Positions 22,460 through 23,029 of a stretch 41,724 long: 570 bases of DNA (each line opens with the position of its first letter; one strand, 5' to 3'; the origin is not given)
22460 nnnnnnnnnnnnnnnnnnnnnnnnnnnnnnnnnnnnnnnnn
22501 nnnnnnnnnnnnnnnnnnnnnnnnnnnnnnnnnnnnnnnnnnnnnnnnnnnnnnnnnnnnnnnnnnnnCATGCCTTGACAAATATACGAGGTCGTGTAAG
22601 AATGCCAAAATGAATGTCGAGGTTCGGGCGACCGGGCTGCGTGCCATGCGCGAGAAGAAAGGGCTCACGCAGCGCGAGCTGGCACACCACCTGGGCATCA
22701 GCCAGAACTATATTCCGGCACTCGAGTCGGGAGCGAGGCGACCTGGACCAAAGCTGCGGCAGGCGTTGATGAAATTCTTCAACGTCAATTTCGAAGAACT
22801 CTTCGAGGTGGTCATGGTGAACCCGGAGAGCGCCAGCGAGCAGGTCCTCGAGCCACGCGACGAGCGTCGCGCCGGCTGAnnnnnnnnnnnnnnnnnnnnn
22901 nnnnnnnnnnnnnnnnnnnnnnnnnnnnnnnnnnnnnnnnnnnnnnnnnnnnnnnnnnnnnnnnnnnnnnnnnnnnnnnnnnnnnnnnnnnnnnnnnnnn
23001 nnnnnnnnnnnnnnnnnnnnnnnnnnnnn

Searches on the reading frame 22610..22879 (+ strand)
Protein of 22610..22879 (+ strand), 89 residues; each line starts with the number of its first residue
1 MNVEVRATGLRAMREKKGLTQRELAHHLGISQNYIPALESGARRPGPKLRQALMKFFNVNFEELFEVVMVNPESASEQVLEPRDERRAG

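Call 6: search_protein_families(library=ncbifam, proteins=[window:22610-22879:+], max_evalue=0.01)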
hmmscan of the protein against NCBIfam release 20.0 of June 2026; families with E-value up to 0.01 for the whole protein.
window:22610-22879:+ (89 aa): 24 families
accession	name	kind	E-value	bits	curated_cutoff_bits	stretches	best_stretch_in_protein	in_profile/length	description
TIGR03070.1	couple_hipB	subfamily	5.1e-10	39.2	71.65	1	10-44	7-41/58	type II toxin-antitoxin system Y4mF family antitoxin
TIGR00270.2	TIGR00270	equivalog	1e-07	31.9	110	1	9-68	79-138/159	multiprotein bridging factor aMBF1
NF041951.1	phage_RstR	subfamily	1.7e-07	31.5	80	1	9-66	6-63/108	RstR family transcriptional repressor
NF006015.0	PRK08154.1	subfamily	7.9e-06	25.2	204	1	10-44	35-69/314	anaerobic benzoate catabolism transcriptional regulator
TIGR03830.1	CxxCG_CxxCG_HTH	subfamily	9.5e-06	25.4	61.8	1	7-55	67-115/127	type II TA system antitoxin MqsA family protein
NF007408.0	PRK09943.1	equivalog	0.00019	21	211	1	9-67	11-69/185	HTH-type transcriptional regulator PuuR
NF041575.1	antitoxPezA_Strep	equivalog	0.0003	20.8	290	1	10-64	6-60/158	type II toxin-antitoxin system antitoxin PezA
NF007271.0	PRK09726.1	equivalog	0.00035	20.5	79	1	7-41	14-48/88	type II toxin-antitoxin system antitoxin HipB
NF003162.0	PRK04140.1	equivalog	0.00058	19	263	1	3-77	124-198/317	transcriptional regulator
NF052239.1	antitox_spr1629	equivalog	0.00061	19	335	1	10-68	7-65/377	spr1629 family repressor/antitoxin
NF047542.1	telomere_Tap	equivalog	0.00076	18.3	600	1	12-64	24-76/695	telomere-associated protein Tap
TIGR02959.1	SigZ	equivalog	0.0013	18.6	168.65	1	14-69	112-164/170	RNA polymerase sigma factor SigZ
NF038139.1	Reg_Aceta_RamB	equivalog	0.0013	17.4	700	1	9-59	6-56/465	acetate metabolism transcriptional regulator RamB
NF046032.1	TransRegSlrRBacil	equivalog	0.0015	18.6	250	1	10-69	6-68/149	HTH-type transcriptional regulator SlrR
NF006158.0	PRK08301.1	equivalog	0.0016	17.9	339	1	13-40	200-227/241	RNA polymerase sporulation sigma factor SigE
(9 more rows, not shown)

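Call 8: search_protein_families(library=pfam, proteins=[window:22610-22879:+], max_evalue=0.001)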
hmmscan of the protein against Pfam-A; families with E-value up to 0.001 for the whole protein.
window:22610-22879:+ (89 aa): 5 families
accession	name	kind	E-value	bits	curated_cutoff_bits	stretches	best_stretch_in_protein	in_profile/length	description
PF01381.28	HTH_3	-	1.1e-13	51.4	23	1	10-64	1-55/55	Helix-turn-helix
PF12844.13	HTH_19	-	5.1e-10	39.6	30.2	1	10-66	4-60/64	Helix-turn-helix domain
PF13560.12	HTH_31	-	6.6e-10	39.6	27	1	10-59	6-56/64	Helix-turn-helix domain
PF13413.12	HTH_25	-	3.9e-07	30.2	24.6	1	10-42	2-34/62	Helix-turn-helix domain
PF13443.12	HTH_26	-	0.00016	22.3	22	1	10-68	2-61/63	Cro/C1-type HTH DNA-binding domain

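Call 74: search_protein_families(library=padloc, proteins=[window:22610-22879:+], max_evalue=0.01)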
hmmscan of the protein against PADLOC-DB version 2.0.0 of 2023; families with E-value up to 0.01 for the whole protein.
window:22610-22879:+ (89 aa): 14 families
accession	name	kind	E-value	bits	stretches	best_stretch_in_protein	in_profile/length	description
PDLC02926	HTH_VI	-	1e-11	42.9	1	10-65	6-61/92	-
PDLC04142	capH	-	1.4e-08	33.7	1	10-66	11-67/103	capH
PDLC03947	RmrA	-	9.6e-07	25.9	1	9-72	15-78/383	-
PDLC03949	RmrA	-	2.5e-06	24.6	1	9-66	6-63/363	-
PDLC03954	RmrA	-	3.3e-06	24.3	1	7-64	12-69/380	-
PDLC03943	RmrA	-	1.6e-05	22.2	1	8-69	5-65/370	-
PDLC03951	RmrA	-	2.2e-05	21.6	1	8-68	11-71/400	-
PDLC03945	RmrA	-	7.3e-05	20.1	1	10-69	7-66/394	-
PDLC03952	RmrA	-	9.3e-05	19.4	1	10-54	27-71/395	-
PDLC03669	Control_protein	-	0.00012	20.3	1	11-60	15-65/96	control protein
PDLC03953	RmrA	-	0.00019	18.8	1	6-48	6-48/373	-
PDLC03665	Control_protein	-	0.0003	19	1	8-43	11-47/77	control protein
PDLC03668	Control_protein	-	0.001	17.5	1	11-68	14-71/79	control protein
PDLC03664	Control_protein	-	0.0014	17.1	1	10-44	18-52/74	control protein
